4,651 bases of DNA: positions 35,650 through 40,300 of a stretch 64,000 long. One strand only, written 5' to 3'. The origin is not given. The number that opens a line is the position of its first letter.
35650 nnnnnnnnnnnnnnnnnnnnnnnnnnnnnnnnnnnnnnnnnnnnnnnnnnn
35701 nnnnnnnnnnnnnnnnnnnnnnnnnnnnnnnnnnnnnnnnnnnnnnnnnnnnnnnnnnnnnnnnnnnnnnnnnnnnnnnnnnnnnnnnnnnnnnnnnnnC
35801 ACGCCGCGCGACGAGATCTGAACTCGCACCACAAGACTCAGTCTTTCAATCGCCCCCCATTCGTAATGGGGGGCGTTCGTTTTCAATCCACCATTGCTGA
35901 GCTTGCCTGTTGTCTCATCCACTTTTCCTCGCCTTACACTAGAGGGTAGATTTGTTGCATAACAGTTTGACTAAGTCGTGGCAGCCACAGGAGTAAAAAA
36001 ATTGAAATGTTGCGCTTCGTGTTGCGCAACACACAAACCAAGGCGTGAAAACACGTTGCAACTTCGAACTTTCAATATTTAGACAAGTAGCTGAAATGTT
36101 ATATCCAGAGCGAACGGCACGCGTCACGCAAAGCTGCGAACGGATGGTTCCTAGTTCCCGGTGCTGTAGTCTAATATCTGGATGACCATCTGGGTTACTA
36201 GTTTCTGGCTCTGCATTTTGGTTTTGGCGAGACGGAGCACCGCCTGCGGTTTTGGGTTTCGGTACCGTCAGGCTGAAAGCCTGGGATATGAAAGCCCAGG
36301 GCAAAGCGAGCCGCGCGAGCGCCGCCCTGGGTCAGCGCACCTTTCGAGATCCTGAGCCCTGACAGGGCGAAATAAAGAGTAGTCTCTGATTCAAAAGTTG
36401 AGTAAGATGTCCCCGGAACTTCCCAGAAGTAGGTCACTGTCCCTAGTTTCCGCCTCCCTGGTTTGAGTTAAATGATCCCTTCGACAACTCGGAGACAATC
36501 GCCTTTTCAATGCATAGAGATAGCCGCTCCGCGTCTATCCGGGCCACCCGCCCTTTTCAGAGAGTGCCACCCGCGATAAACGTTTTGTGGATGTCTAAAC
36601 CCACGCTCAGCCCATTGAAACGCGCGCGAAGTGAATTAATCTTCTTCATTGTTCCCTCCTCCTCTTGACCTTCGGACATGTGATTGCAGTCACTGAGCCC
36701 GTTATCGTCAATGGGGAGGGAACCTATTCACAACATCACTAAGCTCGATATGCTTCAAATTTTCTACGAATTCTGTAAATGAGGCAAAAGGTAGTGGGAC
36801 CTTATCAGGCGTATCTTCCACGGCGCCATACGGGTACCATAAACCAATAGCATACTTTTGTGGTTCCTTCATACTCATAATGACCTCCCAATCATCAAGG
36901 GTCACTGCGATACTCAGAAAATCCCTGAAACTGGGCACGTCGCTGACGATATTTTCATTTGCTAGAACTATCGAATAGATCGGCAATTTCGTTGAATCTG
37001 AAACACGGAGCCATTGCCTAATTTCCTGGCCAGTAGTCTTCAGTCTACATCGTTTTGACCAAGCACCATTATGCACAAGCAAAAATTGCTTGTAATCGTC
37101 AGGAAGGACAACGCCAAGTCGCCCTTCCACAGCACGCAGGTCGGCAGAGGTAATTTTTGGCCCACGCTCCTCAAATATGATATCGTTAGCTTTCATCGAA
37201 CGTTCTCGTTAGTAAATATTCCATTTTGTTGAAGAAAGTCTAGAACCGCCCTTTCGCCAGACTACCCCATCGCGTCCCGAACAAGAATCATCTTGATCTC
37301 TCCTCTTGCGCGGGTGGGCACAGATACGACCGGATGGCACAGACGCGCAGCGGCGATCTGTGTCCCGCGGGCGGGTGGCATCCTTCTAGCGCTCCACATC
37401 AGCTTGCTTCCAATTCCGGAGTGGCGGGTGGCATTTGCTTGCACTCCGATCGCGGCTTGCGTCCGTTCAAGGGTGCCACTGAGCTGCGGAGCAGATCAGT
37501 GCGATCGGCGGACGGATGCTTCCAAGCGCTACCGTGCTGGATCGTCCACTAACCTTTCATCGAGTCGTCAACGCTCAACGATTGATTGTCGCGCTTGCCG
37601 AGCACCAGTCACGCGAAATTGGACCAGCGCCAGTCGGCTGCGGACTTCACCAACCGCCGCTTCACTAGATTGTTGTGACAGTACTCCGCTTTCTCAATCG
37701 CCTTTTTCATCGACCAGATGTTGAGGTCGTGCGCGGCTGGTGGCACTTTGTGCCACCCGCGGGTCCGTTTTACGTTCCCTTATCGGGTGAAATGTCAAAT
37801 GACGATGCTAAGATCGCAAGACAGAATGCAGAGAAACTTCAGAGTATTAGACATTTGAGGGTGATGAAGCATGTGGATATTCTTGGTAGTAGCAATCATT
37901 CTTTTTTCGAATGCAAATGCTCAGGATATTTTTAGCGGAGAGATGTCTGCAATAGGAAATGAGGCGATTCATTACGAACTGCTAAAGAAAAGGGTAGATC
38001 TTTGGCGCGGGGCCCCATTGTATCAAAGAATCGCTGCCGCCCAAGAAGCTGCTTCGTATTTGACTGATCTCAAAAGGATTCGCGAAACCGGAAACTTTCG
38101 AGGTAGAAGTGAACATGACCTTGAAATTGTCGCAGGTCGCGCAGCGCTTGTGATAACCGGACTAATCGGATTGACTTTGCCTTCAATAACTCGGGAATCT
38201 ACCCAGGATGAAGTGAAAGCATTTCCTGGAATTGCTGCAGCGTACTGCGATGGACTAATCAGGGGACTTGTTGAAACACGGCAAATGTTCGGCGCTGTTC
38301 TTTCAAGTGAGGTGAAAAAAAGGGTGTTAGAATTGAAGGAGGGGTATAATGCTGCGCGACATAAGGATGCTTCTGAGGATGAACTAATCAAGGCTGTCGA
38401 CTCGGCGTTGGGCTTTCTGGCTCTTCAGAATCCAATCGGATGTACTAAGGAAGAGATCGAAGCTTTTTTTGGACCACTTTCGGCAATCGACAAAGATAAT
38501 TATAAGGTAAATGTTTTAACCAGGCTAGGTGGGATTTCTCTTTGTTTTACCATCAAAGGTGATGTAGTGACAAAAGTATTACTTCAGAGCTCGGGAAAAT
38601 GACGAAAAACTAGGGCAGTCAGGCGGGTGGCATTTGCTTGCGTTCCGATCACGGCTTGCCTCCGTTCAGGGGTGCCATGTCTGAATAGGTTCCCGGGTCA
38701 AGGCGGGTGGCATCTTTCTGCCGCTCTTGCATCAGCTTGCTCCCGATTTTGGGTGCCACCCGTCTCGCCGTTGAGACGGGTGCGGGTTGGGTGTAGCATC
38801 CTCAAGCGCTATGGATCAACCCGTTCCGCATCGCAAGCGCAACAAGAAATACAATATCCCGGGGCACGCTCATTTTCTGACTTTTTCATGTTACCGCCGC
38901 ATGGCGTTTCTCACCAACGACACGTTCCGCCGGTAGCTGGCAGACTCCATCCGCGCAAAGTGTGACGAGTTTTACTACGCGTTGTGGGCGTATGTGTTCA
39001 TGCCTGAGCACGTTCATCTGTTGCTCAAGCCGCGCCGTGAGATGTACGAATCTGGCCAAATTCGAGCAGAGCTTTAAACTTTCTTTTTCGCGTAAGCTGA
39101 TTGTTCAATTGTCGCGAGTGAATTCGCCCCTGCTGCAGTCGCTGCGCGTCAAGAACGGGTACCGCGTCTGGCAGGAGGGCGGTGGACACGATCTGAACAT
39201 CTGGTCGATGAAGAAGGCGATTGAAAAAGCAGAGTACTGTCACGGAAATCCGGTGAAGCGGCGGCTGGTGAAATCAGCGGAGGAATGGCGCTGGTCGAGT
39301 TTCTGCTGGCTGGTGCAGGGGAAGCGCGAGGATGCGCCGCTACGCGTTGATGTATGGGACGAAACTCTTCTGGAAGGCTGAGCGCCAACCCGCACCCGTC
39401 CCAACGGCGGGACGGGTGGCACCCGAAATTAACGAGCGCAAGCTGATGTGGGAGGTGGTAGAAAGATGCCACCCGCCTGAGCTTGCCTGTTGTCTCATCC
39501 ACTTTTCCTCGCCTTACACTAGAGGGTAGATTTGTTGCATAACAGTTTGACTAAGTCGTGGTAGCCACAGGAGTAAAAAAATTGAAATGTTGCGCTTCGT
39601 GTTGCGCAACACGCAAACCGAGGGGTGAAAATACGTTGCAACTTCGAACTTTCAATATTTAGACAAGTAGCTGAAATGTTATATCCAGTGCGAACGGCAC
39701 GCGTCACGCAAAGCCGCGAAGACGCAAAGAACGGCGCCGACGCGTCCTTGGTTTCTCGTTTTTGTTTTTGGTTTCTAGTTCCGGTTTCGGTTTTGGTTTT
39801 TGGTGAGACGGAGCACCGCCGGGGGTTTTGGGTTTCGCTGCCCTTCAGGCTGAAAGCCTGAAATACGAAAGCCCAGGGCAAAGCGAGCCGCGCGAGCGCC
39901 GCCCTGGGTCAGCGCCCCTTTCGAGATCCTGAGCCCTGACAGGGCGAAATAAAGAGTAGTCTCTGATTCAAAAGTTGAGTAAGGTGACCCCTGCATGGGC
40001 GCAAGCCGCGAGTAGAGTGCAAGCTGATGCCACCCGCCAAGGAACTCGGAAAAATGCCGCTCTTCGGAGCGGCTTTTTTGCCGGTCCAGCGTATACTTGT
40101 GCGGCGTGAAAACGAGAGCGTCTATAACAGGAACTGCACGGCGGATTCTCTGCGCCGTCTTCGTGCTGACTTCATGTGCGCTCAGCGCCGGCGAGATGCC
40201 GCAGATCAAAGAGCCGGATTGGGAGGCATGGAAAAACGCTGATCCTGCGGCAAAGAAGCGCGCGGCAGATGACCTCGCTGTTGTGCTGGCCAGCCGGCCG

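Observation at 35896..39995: AT-rich 4.1-kb island bounded by ~520-bp direct repeats, inserted after the ftsK terminator. Orphan SUKH immunity gene + secreted ORF + REP arrays + decayed RAYT.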

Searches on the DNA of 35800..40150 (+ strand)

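Call 14: search_rna_families(source=window, start=35800, end=40150, threshold=evalue, max_evalue=5, show_alignments=3)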
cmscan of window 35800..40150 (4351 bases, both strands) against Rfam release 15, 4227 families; matches with E-value up to 5: 5.
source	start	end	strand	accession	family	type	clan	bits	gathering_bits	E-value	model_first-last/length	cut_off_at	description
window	39846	39908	-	RF01687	Acido-Lenti-1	Gene; sRNA;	-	34.6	37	2.7e-05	1-46/46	no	Acido-Lenti-1 RNA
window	36269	36331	-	RF01687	Acido-Lenti-1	Gene; sRNA;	-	33.2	37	6.5e-05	1-46/46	no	Acido-Lenti-1 RNA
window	40048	40125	-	RF02891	AgrB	Gene; antisense;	-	20.9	40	3.7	1-84/84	no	ArsR-gov region gene B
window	36394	36501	-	RF02906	sRNA154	Gene; sRNA;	-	18.5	88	2.7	1-134/134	no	Archaeal Small RNA 154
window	39248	39309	+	RF01516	v-snoRNA-1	Gene; snRNA; snoRNA; CD-box;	-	17.4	75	4.2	1-65/65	no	Human herpesvirus 1 small nucleolar RNA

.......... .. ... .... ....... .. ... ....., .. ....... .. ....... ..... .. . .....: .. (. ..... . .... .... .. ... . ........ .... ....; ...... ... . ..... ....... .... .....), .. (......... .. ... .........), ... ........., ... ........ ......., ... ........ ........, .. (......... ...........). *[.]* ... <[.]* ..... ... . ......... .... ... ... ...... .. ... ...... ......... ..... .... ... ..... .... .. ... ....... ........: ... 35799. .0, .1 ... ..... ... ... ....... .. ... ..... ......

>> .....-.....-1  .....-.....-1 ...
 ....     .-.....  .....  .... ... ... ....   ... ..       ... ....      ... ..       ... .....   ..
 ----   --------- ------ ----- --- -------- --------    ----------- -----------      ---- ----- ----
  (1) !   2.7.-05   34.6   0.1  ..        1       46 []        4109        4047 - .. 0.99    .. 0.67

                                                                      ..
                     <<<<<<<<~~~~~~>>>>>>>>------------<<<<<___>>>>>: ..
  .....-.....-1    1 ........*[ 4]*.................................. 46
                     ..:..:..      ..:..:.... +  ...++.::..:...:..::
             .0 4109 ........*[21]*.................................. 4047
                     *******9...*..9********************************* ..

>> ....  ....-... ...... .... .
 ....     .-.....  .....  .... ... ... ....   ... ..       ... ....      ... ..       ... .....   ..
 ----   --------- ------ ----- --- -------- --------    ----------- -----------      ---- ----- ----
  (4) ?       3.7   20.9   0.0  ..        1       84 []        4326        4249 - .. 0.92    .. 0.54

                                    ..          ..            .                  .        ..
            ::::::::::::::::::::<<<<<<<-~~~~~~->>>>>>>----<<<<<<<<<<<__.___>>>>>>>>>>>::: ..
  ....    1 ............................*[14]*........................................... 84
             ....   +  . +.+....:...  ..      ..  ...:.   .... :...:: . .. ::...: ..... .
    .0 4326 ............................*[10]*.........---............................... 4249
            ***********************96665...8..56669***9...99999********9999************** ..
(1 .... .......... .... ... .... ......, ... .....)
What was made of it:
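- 36263..36382 (.): Three-hairpin module of Acido-Lenti-1 type inside DR1. Its hp2 loop is expanded to 21 nt. Rfam RF01687 scores 33.2 bits (gathering score 37) on the minus strand at 36269-36331 (call 14).
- On Acido-Lenti-1 RNA (RF01687): The repeat copies score 34.6 and 33.2 bits (call 14).
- Tried and rejected: Only sub-threshold Acido-Lenti-1 hits appeared (call 14).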

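Call 32: search_dna_similar(query=window:35880-40100:+, collection=plasmids, mode=distant, max_rows=15)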
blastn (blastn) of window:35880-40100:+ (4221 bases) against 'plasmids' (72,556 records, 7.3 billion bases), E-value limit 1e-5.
No match.

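Call 33: search_dna_similar(query=window:35880-40100:+, collection=phages, mode=distant, max_rows=15)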
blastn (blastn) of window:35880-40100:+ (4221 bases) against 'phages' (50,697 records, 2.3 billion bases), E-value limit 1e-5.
No match.
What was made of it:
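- On Integrase-mediated genomic island / prophage: No phage match (call 33).
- Tried and rejected: I ran blastn against plasmids and phages (calls 32, 33).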

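Call 46: build_rna_model(alignment_id=A3)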
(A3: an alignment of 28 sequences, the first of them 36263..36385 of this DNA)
Model R1 built from alignment A3 (28 sequences, 128 columns); structure: RNAalifold consensus.
model positions 99; base pairs 20; branch points 2; effective number of sequences 2.55; information 0.59 bits per position. Calibrated on 0.2 Mb of random sequence (short: E-values are rough).
structure used (alignment columns):
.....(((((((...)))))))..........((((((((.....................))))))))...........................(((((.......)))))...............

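Call 47: search_with_rna_model(model_id=R1, source=window, filters=off, max_evalue=10)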
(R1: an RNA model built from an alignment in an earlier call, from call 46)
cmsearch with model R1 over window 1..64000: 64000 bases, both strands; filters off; matches with E-value up to 10: 20.
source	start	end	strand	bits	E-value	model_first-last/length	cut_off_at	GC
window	39840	39959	+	68.8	2.5e-18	1-99/99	no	0.62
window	36263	36382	+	67.6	5.8e-18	1-99/99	no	0.61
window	39825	39929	-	21.7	0.0001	1-99/99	no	0.63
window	35596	35689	+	15.8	0.0052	1-99/99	no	0.61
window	36247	36352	-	12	0.065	1-99/99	no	0.63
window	58192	58264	-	11.5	0.088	1-99/99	no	0.63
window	42072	42175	+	10.5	0.17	1-99/99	no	0.62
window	5063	5152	+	10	0.25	1-99/99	no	0.54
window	9516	9603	-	8.2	0.8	1-99/99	no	0.61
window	24554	24644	+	8.2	0.81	1-99/99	no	0.64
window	60731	60754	-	8.1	0.83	33-51/99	no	0.71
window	62020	62113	+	7.9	0.95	1-99/99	no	0.61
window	60706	60799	+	6.2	3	1-99/99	no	0.52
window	3820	3920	+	5.9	3.7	1-99/99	no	0.44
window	45625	45641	+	5.7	4.1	71-87/99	no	0.71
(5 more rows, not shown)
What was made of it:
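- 36263..36382 (.): My own covariance model R1 scores 67.6 bits (call 47).
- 39477..39991 (.): DR2, the second repeat copy. It lies exactly between the outer end of REP-a' and REP-b'. Its module at 39840-39959 scores 68.8 bits with R1 (call 47) and 34.6 bits with RF01687 (call 14).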

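Call 69: search_with_rna_model(model_id=R1, sources=[L103, L104, L001, L003, L099, L100], filters=off, max_evalue=1)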
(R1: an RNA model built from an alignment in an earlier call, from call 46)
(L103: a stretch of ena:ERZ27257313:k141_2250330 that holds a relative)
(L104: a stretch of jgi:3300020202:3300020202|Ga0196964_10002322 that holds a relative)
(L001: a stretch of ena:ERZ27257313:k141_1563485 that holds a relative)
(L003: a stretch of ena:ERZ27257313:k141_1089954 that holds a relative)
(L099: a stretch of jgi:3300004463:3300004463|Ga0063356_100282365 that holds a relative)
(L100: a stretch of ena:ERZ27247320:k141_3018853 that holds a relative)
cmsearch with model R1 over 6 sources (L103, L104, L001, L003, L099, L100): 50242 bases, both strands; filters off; matches with E-value up to 1: 6.
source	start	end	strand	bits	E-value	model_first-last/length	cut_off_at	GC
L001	512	631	+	68.8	2e-18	1-99/99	no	0.62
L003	2893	3012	-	67.6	4.5e-18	1-99/99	no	0.61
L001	497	601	-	22.6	4.3e-05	1-99/99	no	0.62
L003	3586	3679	-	15.8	0.0041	1-99/99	no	0.61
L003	2923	3028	+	12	0.051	1-99/99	no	0.63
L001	2744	2847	+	10.5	0.14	1-99/99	no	0.62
